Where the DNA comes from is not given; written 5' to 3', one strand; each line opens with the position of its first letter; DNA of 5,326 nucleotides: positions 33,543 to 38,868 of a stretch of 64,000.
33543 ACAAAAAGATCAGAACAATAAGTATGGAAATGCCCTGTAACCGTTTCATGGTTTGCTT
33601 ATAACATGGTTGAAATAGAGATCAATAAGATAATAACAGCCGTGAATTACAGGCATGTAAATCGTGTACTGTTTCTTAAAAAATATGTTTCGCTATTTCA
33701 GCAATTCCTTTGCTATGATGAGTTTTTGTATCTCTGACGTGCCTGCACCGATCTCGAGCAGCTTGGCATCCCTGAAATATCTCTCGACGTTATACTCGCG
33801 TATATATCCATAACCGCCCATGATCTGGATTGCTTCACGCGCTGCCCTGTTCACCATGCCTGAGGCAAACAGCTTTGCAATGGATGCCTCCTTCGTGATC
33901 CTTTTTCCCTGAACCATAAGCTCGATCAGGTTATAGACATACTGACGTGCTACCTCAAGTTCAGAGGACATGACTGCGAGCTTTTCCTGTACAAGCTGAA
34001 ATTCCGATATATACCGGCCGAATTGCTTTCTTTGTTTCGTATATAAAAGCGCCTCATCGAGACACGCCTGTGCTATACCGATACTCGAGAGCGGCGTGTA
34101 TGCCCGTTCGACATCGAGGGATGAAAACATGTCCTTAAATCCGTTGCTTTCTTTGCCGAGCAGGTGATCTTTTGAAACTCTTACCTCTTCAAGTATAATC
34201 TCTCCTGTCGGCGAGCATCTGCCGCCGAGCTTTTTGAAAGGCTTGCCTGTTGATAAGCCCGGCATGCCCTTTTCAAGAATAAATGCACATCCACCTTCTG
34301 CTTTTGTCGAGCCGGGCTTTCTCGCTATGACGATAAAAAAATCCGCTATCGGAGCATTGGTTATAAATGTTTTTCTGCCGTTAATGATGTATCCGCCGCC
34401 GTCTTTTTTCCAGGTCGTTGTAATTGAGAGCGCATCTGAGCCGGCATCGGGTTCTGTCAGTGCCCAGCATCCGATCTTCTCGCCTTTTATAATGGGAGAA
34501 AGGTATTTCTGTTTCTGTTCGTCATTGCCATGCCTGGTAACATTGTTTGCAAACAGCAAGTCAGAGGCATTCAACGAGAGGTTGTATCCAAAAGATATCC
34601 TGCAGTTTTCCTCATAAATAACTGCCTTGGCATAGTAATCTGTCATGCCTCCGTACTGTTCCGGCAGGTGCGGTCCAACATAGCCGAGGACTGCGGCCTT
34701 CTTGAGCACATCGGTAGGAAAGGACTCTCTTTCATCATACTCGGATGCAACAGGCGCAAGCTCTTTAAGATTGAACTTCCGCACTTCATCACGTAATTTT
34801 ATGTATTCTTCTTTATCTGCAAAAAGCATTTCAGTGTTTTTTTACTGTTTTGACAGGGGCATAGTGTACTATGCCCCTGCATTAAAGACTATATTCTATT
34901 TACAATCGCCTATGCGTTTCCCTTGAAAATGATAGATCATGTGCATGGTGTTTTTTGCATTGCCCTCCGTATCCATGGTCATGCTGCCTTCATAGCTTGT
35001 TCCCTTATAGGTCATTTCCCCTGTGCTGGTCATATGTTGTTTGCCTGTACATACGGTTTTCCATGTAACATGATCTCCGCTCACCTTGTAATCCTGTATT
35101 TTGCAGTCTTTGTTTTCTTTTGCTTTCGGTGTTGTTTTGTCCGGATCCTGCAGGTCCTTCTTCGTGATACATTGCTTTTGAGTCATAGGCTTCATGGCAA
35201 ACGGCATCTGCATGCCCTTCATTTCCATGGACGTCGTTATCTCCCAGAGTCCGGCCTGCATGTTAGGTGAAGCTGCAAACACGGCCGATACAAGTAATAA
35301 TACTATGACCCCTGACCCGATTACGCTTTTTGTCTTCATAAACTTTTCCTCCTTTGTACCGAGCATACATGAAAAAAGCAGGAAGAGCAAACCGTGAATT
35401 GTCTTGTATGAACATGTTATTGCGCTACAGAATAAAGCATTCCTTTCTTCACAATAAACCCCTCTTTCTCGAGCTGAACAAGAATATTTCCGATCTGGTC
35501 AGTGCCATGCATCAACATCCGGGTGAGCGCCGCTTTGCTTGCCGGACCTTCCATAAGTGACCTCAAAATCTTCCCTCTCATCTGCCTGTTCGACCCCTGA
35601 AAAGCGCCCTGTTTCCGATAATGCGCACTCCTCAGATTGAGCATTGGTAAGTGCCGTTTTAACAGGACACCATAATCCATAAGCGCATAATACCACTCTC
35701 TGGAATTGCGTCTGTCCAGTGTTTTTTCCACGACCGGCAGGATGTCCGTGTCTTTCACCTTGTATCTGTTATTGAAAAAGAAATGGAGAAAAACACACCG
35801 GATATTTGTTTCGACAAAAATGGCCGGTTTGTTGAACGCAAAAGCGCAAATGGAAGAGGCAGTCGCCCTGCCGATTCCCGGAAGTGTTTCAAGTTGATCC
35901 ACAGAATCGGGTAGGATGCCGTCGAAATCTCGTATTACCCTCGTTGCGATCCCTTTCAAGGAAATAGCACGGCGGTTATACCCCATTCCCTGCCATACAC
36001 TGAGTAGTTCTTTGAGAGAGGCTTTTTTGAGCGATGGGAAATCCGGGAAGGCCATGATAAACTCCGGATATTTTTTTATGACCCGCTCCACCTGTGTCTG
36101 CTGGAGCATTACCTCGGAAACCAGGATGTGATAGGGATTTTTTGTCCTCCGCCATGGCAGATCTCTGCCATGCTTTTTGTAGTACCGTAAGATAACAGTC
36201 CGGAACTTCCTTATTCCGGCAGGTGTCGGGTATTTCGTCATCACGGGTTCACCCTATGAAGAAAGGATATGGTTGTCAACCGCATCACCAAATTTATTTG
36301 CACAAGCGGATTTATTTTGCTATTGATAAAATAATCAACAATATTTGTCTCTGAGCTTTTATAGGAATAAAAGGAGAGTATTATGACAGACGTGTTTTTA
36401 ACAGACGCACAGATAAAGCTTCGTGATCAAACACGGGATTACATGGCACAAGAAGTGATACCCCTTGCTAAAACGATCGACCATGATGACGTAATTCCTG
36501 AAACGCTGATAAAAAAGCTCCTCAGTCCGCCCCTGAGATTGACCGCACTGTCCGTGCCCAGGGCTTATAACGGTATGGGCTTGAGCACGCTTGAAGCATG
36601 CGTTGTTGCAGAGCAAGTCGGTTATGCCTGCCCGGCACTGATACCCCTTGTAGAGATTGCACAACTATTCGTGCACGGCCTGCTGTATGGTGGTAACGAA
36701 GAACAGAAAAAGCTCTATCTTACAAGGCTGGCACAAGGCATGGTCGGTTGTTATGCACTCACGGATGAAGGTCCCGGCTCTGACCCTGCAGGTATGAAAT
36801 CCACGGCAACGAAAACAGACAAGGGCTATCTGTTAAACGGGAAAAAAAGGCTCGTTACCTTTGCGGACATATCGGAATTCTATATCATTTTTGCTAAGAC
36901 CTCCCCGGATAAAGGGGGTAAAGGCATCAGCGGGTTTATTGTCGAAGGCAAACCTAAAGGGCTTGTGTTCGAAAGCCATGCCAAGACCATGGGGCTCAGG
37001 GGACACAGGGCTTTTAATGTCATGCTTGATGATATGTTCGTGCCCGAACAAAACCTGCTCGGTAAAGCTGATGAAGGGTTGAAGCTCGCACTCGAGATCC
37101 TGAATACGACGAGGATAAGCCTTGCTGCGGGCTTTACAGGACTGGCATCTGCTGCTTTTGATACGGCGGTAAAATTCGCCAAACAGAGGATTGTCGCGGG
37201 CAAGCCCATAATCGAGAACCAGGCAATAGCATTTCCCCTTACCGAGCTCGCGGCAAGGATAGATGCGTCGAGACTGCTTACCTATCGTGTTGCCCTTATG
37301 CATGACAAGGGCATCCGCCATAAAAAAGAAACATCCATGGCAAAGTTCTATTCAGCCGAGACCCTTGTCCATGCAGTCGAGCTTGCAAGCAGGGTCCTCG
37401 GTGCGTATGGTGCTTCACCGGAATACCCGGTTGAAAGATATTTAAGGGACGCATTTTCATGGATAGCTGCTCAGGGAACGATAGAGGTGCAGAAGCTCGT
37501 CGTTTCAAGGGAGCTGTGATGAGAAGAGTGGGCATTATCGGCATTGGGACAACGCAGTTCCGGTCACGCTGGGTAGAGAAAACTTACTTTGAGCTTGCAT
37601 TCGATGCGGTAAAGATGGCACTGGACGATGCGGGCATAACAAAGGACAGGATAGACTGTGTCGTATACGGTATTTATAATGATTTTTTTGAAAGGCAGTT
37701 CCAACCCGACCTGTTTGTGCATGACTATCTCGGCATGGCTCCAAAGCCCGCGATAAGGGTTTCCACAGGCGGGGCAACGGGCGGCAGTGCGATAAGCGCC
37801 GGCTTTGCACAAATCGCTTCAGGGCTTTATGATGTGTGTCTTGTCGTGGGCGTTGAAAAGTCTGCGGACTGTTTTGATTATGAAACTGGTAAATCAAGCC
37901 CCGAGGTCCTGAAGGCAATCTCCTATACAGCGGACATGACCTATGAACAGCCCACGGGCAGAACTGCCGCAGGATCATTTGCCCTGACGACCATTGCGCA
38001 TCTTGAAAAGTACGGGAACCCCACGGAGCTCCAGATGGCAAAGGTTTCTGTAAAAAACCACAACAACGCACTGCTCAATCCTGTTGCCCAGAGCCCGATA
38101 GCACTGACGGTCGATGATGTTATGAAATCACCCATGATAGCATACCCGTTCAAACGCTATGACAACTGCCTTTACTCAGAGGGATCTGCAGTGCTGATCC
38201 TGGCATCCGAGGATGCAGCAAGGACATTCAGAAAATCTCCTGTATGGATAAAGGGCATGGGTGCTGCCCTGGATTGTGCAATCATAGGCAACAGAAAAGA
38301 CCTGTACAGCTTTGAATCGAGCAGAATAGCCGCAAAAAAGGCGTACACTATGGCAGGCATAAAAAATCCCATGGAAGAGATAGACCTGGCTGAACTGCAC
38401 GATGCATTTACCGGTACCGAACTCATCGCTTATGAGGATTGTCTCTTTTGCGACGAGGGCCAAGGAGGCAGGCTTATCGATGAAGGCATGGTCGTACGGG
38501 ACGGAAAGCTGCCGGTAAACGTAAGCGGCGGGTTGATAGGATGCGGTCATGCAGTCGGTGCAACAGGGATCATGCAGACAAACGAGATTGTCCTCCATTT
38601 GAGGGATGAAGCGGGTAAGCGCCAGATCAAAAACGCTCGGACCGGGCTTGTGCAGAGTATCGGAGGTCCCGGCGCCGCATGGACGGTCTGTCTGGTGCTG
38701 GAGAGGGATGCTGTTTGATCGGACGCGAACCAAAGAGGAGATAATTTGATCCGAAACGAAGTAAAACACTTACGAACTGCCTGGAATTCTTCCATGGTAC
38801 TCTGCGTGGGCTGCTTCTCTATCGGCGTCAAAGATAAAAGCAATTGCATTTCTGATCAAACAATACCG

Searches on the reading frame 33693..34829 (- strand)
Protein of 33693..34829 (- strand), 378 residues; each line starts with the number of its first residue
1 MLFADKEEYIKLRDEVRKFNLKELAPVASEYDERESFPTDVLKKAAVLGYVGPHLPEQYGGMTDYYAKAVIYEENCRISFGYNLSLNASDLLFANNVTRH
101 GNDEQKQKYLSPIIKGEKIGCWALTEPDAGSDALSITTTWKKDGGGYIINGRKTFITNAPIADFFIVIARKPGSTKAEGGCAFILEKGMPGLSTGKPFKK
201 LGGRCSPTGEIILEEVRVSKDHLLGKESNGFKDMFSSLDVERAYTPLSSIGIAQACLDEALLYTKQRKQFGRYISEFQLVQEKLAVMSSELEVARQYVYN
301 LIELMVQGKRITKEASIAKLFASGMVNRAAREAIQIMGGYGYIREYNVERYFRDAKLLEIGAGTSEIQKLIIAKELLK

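Call 49: search_protein_families(library=pfam, max_evalue=0.000001, proteins=[window:33693-34829:-])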
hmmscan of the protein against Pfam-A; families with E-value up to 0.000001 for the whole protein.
window:33693-34829:- (378 aa): 4 families
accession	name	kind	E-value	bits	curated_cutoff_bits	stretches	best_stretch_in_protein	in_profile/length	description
PF00441.29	Acyl-CoA_dh_1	-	2.6e-47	161.2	22.4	1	229-377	2-150/150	Acyl-CoA dehydrogenase, C-terminal domain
PF02771.21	Acyl-CoA_dh_N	-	1.2e-28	100.2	22.9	1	7-117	2-113/113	Acyl-CoA dehydrogenase, N-terminal domain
PF02770.24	Acyl-CoA_dh_M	-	2.5e-25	88.9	33.3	1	121-216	1-97/97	Acyl-CoA dehydrogenase, middle domain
PF08028.16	Acyl-CoA_dh_2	-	4.2e-19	69.6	22.7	1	250-360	8-128/134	Acyl-CoA dehydrogenase, C-terminal domain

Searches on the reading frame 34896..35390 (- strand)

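Call 49: search_protein_families(library=pfam, max_evalue=0.000001, proteins=[window:34896-35390:-])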
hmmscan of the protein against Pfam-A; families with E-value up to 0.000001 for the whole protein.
window:34896-35390:- (164 aa): 1 family
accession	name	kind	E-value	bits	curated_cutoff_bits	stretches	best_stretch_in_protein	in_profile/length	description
PF12276.13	DUF3617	-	6e-21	75.7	24.5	1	44-163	1-106/106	Protein of unknown function (DUF3617)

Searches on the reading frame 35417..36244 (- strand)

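Call 49: search_protein_families(library=pfam, max_evalue=0.000001, proteins=[window:35417-36244:-])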
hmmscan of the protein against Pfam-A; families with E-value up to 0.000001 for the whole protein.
window:35417-36244:- (275 aa): 2 families
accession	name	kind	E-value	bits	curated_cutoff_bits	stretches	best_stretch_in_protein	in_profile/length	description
PF00730.31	HhH-GPD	-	8.9e-15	55.4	26.2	1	42-160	1-91/108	HhH-GPD superfamily base excision DNA repair protein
PF00633.29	HHH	-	1.5e-10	40.8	24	1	107-135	2-30/30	Helix-hairpin-helix motif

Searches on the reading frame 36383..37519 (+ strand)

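Call 49: search_protein_families(library=pfam, max_evalue=0.000001, proteins=[window:36383-37519:+])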
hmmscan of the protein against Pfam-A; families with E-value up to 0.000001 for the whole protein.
window:36383-37519:+ (378 aa): 4 families
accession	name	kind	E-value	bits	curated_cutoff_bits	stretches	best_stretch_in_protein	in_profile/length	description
PF00441.29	Acyl-CoA_dh_1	-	2.2e-37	128.9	22.4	1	231-377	2-148/150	Acyl-CoA dehydrogenase, C-terminal domain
PF02771.21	Acyl-CoA_dh_N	-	5.9e-21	75.4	22.9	1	7-119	1-112/113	Acyl-CoA dehydrogenase, N-terminal domain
PF02770.24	Acyl-CoA_dh_M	-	6.1e-19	68.4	33.3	1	123-217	1-96/97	Acyl-CoA dehydrogenase, middle domain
PF08028.16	Acyl-CoA_dh_2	-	3.1e-18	66.8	22.7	1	246-358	2-124/134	Acyl-CoA dehydrogenase, C-terminal domain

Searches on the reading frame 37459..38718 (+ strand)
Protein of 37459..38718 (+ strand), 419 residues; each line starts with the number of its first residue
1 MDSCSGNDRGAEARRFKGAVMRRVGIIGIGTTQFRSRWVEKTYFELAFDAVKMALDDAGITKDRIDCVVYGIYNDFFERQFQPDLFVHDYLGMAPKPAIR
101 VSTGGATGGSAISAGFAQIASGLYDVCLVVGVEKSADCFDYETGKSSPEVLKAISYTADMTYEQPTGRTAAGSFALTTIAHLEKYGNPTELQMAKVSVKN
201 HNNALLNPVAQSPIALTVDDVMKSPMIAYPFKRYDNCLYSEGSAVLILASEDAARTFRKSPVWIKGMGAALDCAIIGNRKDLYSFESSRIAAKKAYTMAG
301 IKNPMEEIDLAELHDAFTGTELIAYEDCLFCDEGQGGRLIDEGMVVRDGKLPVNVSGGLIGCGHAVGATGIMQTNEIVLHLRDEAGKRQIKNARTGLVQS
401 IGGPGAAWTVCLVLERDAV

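Call 49: search_protein_families(library=pfam, max_evalue=0.000001, proteins=[window:37459-38718:+])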
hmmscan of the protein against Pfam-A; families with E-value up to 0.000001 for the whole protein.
window:37459-38718:+ (419 aa): 3 families
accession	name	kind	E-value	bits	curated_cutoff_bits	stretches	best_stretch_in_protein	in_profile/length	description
PF22691.2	Thiolase_C_1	-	2e-38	131.8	28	1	269-410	2-139/144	Thiolase C-terminal domain-like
PF00108.29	Thiolase_N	-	9.2e-12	45.3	26.4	1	27-211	4-191/260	Thiolase, N-terminal domain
PF02803.24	Thiolase_C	-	6.6e-10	39.1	27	1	290-394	26-110/123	Thiolase, C-terminal domain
